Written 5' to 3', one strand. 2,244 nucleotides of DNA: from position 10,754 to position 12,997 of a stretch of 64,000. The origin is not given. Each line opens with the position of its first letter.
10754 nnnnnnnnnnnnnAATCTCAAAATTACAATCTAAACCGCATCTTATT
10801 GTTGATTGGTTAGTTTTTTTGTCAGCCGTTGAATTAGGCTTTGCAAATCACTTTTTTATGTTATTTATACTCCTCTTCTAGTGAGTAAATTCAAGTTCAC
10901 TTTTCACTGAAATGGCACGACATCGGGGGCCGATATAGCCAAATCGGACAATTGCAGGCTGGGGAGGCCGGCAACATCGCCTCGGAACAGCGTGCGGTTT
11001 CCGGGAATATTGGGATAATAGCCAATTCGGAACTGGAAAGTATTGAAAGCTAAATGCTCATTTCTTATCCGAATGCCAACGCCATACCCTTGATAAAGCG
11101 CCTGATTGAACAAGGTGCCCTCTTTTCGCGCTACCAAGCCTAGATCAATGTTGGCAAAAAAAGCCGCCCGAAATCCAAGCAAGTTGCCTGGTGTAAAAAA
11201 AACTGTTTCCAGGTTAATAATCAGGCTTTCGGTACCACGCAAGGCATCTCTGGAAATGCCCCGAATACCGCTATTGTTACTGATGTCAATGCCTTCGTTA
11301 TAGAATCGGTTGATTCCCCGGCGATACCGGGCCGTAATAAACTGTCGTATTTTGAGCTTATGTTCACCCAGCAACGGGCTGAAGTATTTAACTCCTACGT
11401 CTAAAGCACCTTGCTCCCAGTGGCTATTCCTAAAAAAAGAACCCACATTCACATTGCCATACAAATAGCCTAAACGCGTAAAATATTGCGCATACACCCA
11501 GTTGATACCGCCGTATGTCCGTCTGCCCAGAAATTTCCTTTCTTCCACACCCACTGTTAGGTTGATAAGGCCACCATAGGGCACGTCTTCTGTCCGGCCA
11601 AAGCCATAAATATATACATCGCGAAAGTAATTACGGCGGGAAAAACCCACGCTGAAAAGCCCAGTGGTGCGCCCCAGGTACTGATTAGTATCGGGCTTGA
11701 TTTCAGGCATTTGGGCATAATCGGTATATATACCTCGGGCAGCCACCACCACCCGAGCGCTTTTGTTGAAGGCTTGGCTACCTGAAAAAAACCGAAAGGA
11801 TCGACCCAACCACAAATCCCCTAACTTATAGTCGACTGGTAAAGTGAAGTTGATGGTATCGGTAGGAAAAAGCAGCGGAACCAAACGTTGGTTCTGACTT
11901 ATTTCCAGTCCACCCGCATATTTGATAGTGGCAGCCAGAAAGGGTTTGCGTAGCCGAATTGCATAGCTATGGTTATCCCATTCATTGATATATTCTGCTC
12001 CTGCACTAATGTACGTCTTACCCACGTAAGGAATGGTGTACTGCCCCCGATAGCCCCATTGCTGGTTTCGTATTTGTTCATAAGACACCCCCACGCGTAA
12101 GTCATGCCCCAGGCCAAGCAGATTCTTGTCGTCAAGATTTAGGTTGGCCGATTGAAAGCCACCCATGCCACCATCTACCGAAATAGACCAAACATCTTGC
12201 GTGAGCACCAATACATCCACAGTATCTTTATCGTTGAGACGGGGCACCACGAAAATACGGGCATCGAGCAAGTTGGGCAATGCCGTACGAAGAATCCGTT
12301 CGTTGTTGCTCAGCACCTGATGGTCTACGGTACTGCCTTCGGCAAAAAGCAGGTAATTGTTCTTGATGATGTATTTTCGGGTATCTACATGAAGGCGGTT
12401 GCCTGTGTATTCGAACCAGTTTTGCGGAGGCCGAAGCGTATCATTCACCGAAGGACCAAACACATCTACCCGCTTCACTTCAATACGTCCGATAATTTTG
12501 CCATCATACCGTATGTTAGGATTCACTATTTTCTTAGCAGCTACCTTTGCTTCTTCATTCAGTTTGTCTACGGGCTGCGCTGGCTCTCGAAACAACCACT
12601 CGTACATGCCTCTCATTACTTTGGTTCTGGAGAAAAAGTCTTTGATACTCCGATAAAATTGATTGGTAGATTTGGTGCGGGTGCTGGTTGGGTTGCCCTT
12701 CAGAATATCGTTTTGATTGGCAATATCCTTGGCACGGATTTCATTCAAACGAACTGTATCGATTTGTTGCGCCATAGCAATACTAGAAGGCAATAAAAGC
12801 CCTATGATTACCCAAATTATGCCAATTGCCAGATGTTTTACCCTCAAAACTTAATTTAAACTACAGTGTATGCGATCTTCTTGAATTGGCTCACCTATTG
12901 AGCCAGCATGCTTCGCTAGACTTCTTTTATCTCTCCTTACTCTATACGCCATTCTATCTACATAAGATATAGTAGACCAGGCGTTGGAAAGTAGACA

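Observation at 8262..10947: Low-GC type II R-M cassette bracketed by a perfect 46-bp direct repeat that is the duplicated 3' end of the neighbouring Omp85-like gene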

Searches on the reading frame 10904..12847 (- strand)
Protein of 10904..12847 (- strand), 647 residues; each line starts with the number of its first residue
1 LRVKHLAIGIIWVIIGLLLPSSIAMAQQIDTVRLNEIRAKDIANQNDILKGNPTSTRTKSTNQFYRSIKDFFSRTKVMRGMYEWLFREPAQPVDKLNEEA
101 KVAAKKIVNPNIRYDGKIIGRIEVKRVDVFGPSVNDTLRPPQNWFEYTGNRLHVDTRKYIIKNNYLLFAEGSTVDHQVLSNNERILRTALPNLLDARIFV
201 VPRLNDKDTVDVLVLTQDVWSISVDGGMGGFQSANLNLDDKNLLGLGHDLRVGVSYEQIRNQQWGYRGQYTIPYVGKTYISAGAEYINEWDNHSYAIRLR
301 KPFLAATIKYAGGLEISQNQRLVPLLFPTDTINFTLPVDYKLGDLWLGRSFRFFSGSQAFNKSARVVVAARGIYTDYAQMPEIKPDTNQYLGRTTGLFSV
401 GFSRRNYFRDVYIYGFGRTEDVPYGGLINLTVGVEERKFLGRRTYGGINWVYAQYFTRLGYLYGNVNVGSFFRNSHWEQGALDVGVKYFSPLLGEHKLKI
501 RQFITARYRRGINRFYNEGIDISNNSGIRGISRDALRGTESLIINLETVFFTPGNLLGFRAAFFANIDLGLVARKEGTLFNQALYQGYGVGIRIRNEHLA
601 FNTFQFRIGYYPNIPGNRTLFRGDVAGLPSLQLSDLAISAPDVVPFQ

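Call 4: search_protein_families(library=pfam, proteins=[window:10904-12847:-], max_evalue=0.01)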
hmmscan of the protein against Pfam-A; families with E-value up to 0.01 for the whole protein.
window:10904-12847:- (647 aa): 0 families

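Call 6: find_related_loci(query=window:10904-12847:-, collection=genome_contigs, flank=10000)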
Query window:10904-12847:- (647 aa) in genome_contigs; peptide patterns used: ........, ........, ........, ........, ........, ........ (x = any residue, [..] = any of these).
34 stretches matched a pattern; 1 encode a relative of the query (tblastn E <= 1e-3); 1 distinct loci.
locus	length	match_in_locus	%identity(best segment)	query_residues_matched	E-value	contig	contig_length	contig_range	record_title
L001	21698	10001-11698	31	64-647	3e-73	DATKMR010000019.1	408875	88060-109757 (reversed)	MAG TPA_asm: Bacteroidales bacterium isolate SMAG_U14716 k141_3405130, whole genome shotgun sequence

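Call 7: search_protein_families(library=ncbifam, proteins=[window:10904-12847:-], max_evalue=0.01)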
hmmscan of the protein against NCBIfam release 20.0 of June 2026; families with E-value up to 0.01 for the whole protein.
window:10904-12847:- (647 aa): 1 family
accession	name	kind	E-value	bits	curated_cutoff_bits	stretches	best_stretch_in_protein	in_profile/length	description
NF005952.0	PRK08025.1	equivalog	0.0011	18.2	517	1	470-567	115-213/306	kdo(2)-lipid IV(A) palmitoleoyltransferase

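Call 8: find_encoding_contigs(protein=window:10904-12847:-, flank=10000, max_places=10)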
Protein window:10904-12847:- (647 aa): no gene with exactly this product is on record in the collection.

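Call 13: find_homologous_proteins(query=window:10904-12847:-, max_evalue=1e-20)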
Query window:10904-12847:- (647 aa): 369 proteins with E <= 1e-20 among 8000 candidates; the best 120 are listed.
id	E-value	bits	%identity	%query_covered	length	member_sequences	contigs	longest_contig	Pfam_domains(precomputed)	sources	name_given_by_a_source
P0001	0.0e+0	1426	100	96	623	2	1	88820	-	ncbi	ncbi:MAG: hypothetical protein V4714_08805 [Bacteroidota bacterium]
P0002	2.8e-288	976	65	100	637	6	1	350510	-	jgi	-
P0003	5.6e-288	975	68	96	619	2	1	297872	-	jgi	jgi:hypothetical protein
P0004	1.0e-281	954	65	99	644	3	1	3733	-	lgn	-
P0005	2.2e-265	900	63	97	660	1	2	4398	-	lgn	-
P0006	2.0e-262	891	60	98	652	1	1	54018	-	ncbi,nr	ncbi:MAG: hypothetical protein H7Z75_00190 [Ferruginibacter sp.]|nr:hypothetical protein [Cytophagal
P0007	2.8e-226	771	53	99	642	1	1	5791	-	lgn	-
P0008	1.1e-189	650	50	96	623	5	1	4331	-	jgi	jgi:hypothetical protein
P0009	5.5e-187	641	49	95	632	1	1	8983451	-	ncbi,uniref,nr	ncbi:hypothetical protein GXP67_13410 [Rhodocytophaga rosea]|uniref:BamA/TamA family outer membrane 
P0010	5.6e-187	641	51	91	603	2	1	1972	-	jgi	jgi:hypothetical protein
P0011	7.5e-187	641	48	98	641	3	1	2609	-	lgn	-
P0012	2.2e-186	639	48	98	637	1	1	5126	-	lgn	-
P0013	3.6e-185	635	48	98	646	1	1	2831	-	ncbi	-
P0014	7.8e-184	631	48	97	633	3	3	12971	-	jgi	jgi:hypothetical protein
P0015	2.3e-183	629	47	99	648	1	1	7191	-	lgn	-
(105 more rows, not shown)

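Call 14: find_encoding_contigs(protein=P0002, flank=8000, max_places=3)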
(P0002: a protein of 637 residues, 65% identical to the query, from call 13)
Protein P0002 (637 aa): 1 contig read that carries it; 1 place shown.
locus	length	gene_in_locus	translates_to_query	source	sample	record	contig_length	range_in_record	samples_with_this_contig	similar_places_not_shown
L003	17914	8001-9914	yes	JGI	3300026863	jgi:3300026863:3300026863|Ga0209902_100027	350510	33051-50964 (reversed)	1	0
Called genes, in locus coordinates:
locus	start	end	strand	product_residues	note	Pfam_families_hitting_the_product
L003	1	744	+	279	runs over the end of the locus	PF00378:ECH_1, PF16113:ECH_2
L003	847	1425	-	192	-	PF11138:DUF2911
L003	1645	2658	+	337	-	PF01210:NAD_Gly3P_dh_N, PF03807:F420_oxidored (weak), PF07479:NAD_Gly3P_dh_C, PF20618:GPD_NAD_C_bact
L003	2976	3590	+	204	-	PF03588:Leu_Phe_trans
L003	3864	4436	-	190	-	PF02545:Maf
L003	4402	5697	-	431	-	PF06245:DUF1015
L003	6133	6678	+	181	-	PF13302:Acetyltransf_3, PF13420:Acetyltransf_4 (weak), PF00583:Acetyltransf_1, PF13673:Acetyltransf_10, PF13508:Acetyltransf_7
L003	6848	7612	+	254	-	PF23441:SDR, PF00106:adh_short, PF08659:KR, PF13561:adh_short_C2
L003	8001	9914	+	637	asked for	-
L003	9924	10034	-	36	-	-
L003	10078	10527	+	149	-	PF12802:MarR_2, PF01047:MarR (weak)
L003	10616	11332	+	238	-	PF02678:Pirin, PF17954:Pirin_C_2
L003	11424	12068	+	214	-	PF04264:YceI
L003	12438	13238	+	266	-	PF00106:adh_short, PF13561:adh_short_C2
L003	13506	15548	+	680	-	PF13181:TPR_8 (faint), PF13374:TPR_10 (faint), PF21033:RMD1-3 (faint), PF00515:TPR_1 (faint), PF13424:TPR_12, PF17874:TPR_MalT (weak), PF13424:TPR_12 (weak), PF02518:HATPase_c, +1 more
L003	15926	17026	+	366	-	PF00753:Lactamase_B (weak), PF13483:Lactamase_B_3, PF12706:Lactamase_B_2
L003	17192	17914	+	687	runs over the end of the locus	PF00133:tRNA-synt_1, PF09334:tRNA-synt_1g, PF08264:Anticodon_1 (weak), PF19303:Anticodon_3, PF01588:tRNA_bind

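Call 15: find_encoding_contigs(protein=P0003, flank=8000, max_places=3)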
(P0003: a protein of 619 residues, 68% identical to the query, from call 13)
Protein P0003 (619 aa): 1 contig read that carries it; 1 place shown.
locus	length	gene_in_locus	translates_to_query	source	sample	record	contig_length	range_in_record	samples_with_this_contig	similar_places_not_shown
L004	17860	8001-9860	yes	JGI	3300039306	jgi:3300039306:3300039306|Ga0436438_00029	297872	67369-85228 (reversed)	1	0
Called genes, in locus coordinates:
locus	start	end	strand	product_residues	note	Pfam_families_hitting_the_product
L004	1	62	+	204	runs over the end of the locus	PF03588:Leu_Phe_trans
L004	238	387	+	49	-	-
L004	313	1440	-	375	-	PF08933:PrnB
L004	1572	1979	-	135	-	-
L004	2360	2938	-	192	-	PF02545:Maf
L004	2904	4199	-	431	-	PF06245:DUF1015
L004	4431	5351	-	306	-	PF01073:3Beta_HSD, PF01370:Epimerase, PF02719:Polysacc_synt_2, PF04321:RmlD_sub_bind, PF07993:NAD_binding_4, PF13460:NAD_binding_10, PF16363:GDP_Man_Dehyd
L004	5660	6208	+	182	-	PF00583:Acetyltransf_1, PF13673:Acetyltransf_10, PF13508:Acetyltransf_7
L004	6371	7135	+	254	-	PF23441:SDR (weak), PF00106:adh_short, PF01370:Epimerase (weak), PF08659:KR, PF13561:adh_short_C2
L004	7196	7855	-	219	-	PF01507:PAPS_reduct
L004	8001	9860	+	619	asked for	-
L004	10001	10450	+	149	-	PF12802:MarR_2, PF01047:MarR (weak)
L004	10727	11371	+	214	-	PF04264:YceI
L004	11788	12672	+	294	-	PF00106:adh_short, PF08659:KR, PF13561:adh_short_C2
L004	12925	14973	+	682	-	PF13181:TPR_8 (faint), PF13424:TPR_12, PF14938:SNAP (weak), PF13424:TPR_12, PF17874:TPR_MalT (weak), PF00515:TPR_1 (weak), PF13424:TPR_12, PF02518:HATPase_c, +3 more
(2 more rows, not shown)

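Call 16: find_encoding_contigs(protein=P0006, flank=8000, max_places=3)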
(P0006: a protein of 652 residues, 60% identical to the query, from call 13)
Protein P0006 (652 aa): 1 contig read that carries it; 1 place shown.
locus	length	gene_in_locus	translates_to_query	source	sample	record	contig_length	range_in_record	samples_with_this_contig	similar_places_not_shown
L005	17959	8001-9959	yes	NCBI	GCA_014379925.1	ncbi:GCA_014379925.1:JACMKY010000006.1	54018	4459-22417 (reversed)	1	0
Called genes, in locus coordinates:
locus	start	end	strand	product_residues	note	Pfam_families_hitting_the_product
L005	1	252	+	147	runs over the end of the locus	PF00903:Glyoxalase (weak)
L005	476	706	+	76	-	-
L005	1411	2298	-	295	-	PF10672:Methyltrans_SAM, PF03602:Cons_hypoth95 (weak)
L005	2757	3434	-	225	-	-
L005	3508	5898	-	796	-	PF12704:MacB_PCD, PF02687:FtsX, PF12704:MacB_PCD, PF02687:FtsX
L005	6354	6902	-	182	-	PF19197:DUF5872 (weak)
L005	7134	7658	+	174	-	PF00583:Acetyltransf_1, PF13673:Acetyltransf_10, PF13508:Acetyltransf_7, PF14542:Acetyltransf_CG (weak)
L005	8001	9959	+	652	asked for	-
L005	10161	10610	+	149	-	PF01047:MarR (weak), PF12802:MarR_2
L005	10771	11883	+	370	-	PF00724:Oxidored_FMN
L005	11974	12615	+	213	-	PF04264:YceI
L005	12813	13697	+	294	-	PF00106:adh_short, PF08659:KR, PF13561:adh_short_C2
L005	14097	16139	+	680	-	PF13374:TPR_10 (faint), PF13424:TPR_12 (weak), PF13181:TPR_8 (faint), PF13432:TPR_16 (faint), PF00515:TPR_1 (faint), PF17874:TPR_MalT, PF13424:TPR_12, PF02518:HATPase_c, +3 more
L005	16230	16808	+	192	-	PF00027:cNMP_binding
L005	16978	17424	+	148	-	PF14087:DUF4267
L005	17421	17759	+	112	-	-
